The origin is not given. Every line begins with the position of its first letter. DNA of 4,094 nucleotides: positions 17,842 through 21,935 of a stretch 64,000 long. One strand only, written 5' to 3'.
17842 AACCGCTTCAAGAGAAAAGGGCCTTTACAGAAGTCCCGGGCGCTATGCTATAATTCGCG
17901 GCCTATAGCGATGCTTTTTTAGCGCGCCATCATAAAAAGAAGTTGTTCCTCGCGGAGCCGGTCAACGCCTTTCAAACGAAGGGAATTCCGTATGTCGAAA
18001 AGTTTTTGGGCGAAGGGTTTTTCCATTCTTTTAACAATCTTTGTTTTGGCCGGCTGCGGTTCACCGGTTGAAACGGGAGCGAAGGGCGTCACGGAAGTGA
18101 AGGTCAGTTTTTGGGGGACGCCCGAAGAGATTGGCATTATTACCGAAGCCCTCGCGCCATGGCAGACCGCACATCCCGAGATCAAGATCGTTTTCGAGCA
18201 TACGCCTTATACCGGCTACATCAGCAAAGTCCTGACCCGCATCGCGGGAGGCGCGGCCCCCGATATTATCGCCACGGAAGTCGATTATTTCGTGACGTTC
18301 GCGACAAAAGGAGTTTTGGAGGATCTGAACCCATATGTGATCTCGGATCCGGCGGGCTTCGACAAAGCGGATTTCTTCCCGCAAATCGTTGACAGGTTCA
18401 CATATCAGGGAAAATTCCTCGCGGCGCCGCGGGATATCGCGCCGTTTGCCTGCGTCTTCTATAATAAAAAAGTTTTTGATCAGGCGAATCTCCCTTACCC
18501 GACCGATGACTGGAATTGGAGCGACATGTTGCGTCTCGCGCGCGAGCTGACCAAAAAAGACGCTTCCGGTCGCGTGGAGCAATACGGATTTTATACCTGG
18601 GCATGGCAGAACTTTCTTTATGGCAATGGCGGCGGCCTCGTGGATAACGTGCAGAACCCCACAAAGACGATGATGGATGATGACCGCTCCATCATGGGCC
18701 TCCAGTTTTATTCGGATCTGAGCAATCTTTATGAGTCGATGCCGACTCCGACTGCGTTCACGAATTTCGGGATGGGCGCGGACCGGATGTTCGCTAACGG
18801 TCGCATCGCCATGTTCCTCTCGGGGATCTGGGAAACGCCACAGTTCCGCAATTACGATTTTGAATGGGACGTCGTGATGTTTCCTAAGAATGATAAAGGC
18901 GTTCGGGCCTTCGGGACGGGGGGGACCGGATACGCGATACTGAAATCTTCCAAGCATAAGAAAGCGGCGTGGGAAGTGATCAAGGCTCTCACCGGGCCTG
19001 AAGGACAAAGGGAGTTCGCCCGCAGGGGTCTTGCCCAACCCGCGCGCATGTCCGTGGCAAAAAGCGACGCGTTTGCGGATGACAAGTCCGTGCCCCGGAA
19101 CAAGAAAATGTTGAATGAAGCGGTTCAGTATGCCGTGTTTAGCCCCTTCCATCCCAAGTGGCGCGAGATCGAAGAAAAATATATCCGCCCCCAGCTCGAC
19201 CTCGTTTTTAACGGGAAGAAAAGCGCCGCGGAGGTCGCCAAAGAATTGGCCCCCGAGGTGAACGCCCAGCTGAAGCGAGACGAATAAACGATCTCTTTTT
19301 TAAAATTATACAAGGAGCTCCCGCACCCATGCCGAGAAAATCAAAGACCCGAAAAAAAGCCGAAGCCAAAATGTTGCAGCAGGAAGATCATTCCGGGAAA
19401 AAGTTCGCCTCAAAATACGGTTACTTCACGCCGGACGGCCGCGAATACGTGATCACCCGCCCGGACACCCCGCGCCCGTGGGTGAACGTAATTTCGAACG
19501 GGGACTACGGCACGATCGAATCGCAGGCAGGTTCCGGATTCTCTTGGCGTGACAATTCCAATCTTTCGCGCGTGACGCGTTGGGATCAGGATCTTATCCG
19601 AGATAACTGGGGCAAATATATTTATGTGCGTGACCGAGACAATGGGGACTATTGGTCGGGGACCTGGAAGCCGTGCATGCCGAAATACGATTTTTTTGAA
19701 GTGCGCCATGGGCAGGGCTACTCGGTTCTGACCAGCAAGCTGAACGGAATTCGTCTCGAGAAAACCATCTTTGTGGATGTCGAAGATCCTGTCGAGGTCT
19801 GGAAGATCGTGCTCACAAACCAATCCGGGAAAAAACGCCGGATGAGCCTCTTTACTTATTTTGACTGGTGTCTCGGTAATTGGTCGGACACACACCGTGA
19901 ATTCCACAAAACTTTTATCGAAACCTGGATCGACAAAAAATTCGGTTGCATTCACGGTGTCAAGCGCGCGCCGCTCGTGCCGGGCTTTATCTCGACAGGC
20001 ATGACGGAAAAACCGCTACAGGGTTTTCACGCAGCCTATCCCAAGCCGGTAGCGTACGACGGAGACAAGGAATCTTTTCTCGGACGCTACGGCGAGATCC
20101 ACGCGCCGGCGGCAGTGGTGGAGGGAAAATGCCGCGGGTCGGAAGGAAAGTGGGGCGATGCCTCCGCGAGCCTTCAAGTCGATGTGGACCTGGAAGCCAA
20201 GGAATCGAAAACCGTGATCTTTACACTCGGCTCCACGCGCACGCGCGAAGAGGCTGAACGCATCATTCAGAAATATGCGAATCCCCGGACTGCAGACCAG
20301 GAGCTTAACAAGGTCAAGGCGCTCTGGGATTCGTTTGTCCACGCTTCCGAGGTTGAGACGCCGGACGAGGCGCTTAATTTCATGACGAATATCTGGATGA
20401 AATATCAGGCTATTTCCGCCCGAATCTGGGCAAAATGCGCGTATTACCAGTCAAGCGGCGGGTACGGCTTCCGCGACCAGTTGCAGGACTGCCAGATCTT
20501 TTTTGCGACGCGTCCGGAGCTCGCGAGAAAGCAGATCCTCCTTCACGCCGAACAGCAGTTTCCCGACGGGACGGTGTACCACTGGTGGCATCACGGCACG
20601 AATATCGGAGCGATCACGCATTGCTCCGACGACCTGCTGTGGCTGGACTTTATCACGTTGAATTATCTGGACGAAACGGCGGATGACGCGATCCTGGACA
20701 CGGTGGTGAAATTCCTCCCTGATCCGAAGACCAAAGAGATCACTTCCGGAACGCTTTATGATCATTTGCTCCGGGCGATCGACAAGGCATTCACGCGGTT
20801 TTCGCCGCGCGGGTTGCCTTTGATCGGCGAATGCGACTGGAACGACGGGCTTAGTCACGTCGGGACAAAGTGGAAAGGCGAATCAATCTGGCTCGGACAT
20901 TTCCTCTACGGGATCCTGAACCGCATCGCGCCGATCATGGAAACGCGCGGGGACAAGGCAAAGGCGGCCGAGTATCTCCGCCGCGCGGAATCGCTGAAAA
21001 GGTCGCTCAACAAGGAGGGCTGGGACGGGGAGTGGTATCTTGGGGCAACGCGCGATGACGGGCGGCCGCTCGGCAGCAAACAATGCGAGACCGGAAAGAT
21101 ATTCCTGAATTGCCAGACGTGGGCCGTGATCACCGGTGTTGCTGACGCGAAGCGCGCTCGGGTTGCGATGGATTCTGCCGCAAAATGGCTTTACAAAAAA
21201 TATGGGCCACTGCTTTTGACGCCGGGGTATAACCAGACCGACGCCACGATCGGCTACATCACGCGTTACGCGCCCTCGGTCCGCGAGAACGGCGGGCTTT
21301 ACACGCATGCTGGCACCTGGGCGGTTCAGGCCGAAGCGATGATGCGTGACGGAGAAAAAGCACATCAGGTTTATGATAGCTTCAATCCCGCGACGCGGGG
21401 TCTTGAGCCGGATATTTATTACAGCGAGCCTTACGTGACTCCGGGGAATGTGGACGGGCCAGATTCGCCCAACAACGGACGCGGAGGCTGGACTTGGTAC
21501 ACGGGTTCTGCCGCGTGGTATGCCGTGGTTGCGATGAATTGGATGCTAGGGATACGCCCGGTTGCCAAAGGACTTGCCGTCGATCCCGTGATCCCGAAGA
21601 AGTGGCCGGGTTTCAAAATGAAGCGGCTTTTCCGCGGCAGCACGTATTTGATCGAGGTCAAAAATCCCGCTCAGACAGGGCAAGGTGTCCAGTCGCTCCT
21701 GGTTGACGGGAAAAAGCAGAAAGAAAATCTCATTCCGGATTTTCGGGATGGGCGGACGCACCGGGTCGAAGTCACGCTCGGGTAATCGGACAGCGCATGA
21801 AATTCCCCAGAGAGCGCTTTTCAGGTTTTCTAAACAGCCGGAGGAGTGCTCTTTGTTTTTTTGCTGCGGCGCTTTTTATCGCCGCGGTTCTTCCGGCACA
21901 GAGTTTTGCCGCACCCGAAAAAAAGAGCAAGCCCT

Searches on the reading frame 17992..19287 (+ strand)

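Call 54: search_protein_families(library=pfam, proteins=[window:17992-19287:+], max_evalue=0.00001)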
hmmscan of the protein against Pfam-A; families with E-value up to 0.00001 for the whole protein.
window:17992-19287:+ (431 aa): 2 families
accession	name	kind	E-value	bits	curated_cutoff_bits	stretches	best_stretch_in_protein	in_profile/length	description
PF01547.30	SBP_bac_1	-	1.1e-43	150.9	26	1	52-339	12-306/307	Bacterial extracellular solute-binding protein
PF13416.11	SBP_bac_8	-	1.9e-35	123.4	27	1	54-368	3-278/279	Bacterial extracellular solute-binding protein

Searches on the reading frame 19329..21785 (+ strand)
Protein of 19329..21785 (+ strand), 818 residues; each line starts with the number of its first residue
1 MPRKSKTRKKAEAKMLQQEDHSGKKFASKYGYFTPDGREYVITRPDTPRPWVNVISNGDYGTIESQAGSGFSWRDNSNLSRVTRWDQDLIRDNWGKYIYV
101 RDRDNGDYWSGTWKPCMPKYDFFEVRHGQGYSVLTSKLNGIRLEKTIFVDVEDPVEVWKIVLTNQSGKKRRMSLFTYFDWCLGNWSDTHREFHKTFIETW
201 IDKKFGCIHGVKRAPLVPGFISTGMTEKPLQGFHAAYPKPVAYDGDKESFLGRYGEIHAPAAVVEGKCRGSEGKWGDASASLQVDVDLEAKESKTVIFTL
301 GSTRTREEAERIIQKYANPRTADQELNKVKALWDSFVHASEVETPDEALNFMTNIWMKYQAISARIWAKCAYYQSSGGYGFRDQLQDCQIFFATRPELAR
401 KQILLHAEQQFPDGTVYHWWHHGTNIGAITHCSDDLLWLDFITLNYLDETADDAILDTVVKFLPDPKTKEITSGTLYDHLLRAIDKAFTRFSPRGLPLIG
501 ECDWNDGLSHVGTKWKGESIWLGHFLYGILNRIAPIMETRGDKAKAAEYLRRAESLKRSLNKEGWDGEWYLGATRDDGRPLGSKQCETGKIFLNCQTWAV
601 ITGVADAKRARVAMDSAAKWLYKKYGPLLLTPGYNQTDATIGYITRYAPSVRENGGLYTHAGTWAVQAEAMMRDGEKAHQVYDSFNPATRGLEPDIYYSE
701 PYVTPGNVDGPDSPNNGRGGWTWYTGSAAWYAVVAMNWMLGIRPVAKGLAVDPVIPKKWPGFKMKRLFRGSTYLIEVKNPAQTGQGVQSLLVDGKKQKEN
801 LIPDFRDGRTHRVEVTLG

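Call 54: search_protein_families(library=pfam, proteins=[window:19329-21785:+], max_evalue=0.00001)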
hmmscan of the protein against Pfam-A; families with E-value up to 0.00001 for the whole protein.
window:19329-21785:+ (818 aa): 2 families
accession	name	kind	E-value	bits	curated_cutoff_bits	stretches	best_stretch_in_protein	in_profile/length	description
PF17167.11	Glyco_hydro_94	-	2.6e-113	379.3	27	1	333-741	2-420/420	Glycosyl hydrolase 94 superfamily, catalytic domain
PF06165.18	GH94_b-supersand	-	6.4e-77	258.9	23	1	48-301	1-251/251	Glycosyl hydrolase 94, supersandwich domain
